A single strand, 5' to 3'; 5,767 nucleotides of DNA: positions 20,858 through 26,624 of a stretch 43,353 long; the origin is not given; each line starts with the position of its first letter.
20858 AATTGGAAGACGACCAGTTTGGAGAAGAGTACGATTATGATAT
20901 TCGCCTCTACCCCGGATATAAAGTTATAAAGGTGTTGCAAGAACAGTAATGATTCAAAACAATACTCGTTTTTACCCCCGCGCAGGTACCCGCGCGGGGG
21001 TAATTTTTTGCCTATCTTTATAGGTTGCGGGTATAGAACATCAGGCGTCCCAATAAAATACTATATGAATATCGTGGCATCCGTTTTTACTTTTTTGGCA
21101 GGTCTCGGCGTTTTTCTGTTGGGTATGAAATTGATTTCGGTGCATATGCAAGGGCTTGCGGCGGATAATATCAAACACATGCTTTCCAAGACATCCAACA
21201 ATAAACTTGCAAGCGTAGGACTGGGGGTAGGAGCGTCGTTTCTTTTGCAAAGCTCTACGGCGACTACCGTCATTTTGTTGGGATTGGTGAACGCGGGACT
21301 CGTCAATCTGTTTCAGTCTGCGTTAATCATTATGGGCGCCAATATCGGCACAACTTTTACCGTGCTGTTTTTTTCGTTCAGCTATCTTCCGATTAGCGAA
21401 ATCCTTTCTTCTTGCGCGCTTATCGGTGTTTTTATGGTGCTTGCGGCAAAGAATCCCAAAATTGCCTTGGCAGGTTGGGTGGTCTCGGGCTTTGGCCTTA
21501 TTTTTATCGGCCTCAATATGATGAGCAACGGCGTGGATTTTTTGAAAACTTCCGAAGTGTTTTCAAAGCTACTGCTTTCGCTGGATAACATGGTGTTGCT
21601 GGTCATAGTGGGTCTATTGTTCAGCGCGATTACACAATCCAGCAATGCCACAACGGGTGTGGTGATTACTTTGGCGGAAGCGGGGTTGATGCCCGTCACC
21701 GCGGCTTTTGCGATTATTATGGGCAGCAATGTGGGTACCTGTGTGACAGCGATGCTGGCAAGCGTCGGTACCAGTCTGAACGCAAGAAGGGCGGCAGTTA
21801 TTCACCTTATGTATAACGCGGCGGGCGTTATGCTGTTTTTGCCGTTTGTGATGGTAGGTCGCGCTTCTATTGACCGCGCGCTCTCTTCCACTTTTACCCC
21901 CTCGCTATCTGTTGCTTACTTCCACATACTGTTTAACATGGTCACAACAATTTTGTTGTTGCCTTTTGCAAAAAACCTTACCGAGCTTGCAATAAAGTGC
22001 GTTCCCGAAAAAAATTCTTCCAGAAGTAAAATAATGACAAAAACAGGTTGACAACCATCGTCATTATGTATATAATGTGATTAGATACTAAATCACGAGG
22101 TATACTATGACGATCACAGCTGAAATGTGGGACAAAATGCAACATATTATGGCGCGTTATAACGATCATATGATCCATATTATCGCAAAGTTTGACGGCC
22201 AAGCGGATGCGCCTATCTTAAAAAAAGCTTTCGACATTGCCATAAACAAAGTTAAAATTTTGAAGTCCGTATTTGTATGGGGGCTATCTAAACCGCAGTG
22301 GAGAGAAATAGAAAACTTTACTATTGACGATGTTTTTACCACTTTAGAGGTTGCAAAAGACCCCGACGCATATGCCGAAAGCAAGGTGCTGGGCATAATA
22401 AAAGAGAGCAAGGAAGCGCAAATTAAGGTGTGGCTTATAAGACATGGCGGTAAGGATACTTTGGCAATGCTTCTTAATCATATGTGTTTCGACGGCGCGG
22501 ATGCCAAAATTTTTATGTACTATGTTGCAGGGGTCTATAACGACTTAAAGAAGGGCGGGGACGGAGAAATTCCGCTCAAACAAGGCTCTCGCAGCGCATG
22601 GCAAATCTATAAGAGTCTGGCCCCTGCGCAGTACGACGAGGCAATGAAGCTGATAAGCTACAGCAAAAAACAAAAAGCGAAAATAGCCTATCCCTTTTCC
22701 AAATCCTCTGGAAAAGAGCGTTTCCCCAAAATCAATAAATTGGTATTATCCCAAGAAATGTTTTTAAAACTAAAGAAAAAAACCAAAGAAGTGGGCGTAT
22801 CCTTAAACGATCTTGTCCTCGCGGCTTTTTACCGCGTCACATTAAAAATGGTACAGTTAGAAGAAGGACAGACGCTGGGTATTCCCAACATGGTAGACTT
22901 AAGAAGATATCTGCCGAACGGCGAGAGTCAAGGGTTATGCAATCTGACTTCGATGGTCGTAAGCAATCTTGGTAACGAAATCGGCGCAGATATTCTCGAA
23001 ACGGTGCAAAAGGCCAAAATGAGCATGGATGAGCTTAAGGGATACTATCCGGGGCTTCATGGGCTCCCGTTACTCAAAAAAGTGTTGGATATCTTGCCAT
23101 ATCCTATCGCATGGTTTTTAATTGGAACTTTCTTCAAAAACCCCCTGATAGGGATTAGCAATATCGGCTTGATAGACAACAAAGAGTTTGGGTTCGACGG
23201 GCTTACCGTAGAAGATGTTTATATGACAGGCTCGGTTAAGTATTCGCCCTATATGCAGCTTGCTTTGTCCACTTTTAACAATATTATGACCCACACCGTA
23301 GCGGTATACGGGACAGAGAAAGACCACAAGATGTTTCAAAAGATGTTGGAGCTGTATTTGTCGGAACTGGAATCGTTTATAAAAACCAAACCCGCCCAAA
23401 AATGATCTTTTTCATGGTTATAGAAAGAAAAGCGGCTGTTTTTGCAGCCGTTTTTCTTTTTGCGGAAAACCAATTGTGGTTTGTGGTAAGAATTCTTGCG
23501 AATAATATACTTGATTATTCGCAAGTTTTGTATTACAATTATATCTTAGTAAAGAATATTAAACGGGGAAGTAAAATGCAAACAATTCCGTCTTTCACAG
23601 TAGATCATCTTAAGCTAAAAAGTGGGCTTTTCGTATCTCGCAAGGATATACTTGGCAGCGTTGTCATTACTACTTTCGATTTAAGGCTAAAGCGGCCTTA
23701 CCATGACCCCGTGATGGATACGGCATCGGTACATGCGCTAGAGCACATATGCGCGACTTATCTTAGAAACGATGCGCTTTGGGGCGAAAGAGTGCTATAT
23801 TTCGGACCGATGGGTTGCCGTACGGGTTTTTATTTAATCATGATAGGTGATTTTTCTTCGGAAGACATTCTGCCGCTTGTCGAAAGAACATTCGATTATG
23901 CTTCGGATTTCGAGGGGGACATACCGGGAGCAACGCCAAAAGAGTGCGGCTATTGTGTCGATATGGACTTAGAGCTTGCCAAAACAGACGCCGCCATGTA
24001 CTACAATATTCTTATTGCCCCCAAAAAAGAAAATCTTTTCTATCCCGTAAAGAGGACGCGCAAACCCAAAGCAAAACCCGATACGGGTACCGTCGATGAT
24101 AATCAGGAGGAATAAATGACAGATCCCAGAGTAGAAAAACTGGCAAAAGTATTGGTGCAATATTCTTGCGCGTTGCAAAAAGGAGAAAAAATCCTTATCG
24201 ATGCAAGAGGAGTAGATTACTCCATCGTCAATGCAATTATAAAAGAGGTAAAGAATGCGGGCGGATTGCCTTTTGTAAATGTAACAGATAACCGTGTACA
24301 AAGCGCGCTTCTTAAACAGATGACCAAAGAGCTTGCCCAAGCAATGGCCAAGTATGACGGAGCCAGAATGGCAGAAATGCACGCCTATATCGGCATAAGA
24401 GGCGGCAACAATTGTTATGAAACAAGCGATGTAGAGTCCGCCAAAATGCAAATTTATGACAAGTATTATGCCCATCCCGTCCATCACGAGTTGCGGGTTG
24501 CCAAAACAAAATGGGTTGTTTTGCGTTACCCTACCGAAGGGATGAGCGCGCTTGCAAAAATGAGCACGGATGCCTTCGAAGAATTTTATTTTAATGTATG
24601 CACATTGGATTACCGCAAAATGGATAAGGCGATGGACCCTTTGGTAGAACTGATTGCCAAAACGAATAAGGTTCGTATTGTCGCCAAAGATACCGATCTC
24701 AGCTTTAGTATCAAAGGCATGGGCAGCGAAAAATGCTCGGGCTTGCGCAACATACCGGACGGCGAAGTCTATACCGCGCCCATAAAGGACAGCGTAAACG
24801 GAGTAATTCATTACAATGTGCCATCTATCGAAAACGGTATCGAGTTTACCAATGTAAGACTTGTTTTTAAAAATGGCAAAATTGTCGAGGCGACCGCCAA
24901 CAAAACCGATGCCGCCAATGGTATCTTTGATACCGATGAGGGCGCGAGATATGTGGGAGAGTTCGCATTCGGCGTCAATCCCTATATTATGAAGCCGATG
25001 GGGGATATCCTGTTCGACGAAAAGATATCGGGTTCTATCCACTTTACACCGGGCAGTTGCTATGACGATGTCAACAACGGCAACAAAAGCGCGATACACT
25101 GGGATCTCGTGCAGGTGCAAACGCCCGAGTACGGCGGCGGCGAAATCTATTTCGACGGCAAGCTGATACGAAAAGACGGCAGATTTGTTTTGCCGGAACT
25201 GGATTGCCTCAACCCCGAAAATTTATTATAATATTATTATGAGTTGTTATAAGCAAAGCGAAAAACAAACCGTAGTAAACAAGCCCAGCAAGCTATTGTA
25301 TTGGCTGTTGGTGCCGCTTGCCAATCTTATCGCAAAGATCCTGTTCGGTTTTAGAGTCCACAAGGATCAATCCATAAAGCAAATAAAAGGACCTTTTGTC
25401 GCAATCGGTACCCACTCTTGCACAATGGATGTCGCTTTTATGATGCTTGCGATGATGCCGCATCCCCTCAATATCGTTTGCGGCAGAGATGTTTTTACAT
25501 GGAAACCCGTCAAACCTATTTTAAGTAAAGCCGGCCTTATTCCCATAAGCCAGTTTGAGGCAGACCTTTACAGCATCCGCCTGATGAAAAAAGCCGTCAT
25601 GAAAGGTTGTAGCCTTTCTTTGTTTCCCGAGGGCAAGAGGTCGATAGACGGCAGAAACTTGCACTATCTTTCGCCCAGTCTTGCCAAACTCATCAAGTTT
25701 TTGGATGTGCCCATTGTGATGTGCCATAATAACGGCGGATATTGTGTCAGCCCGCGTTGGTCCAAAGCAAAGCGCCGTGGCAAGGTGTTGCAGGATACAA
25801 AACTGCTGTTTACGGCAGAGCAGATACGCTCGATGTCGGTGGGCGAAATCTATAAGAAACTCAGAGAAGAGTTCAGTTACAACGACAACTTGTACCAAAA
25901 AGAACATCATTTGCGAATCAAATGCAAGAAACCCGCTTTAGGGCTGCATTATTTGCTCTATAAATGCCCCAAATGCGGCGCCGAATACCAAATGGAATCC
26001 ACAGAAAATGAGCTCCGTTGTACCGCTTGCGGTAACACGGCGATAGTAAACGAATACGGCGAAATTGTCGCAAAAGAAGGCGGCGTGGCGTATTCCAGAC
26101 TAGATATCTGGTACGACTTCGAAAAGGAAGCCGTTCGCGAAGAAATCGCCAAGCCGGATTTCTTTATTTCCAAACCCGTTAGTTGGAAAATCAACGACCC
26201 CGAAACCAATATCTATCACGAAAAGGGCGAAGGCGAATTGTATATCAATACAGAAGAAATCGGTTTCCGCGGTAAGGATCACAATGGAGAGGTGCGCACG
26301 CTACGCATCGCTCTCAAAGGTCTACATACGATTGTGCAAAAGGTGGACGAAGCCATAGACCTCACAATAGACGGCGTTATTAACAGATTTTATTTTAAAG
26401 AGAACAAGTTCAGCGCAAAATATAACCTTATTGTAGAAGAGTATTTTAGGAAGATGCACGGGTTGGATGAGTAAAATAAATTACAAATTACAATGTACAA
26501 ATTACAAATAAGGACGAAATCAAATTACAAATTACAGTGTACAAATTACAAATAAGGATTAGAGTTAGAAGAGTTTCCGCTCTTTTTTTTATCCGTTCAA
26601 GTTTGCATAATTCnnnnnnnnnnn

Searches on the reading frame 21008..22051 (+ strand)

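Call 9: search_protein_families(library=pfam, proteins=[window:21008-22051:+], max_evalue=0.001)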
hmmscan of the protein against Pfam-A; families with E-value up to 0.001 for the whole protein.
window:21008-22051:+ (347 aa): 1 family
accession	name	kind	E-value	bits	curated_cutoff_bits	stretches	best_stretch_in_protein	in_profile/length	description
PF02690.20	Na_Pi_cotrans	-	2.2e-47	161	29.1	2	36-173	2-136/137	Na+/Pi-cotransporter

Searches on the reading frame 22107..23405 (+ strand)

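Call 9: search_protein_families(library=pfam, proteins=[window:22107-23405:+], max_evalue=0.001)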
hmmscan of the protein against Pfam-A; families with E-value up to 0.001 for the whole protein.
window:22107-23405:+ (432 aa): 2 families
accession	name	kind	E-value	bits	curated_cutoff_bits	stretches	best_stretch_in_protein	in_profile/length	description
PF00668.25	Condensation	-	2.1e-05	23.8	30.6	1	23-255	29-272/456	Condensation domain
PF06974.18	WS_DGAT_C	-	0.00022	21.7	20.7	1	279-397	3-119/145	WS/DGAT C-terminal domain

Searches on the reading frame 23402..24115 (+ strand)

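Call 9: search_protein_families(library=pfam, proteins=[window:23402-24115:+], max_evalue=0.001)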
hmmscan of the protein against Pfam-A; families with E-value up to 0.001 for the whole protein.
window:23402-24115:+ (237 aa): 1 family
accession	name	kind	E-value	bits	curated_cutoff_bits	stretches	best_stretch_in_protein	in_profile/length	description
PF02664.20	LuxS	-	2.8e-49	167.3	27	1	62-202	2-146/154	S-Ribosylhomocysteinase (LuxS)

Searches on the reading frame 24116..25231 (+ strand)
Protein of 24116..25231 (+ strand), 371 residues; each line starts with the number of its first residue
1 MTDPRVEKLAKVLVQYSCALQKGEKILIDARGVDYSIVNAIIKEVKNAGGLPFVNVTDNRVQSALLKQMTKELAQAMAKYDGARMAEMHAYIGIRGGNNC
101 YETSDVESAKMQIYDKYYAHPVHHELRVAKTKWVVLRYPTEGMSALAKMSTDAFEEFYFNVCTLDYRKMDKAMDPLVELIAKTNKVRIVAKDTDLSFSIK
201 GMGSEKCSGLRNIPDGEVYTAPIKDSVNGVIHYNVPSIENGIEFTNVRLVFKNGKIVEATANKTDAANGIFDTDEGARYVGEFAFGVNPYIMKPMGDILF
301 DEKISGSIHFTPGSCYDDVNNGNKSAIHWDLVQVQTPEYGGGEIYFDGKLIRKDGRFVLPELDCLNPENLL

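Call 9: search_protein_families(library=pfam, proteins=[window:24116-25231:+], max_evalue=0.001)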
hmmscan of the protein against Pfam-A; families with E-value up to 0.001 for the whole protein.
window:24116-25231:+ (371 aa): 1 family
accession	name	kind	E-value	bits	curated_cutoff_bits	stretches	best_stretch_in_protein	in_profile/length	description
PF02073.20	Peptidase_M29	-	1.2e-48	166.3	27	1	4-333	3-382/406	Thermophilic metalloprotease (M29)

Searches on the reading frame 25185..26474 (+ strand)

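Call 9: search_protein_families(library=pfam, proteins=[window:25185-26474:+], max_evalue=0.001)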
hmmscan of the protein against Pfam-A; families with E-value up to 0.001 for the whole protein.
window:25185-26474:+ (429 aa): 1 family
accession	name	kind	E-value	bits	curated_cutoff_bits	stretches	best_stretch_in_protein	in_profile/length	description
PF01553.26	Acyltransferase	-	5.3e-13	49.4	23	1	56-178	2-127/132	Acyltransferase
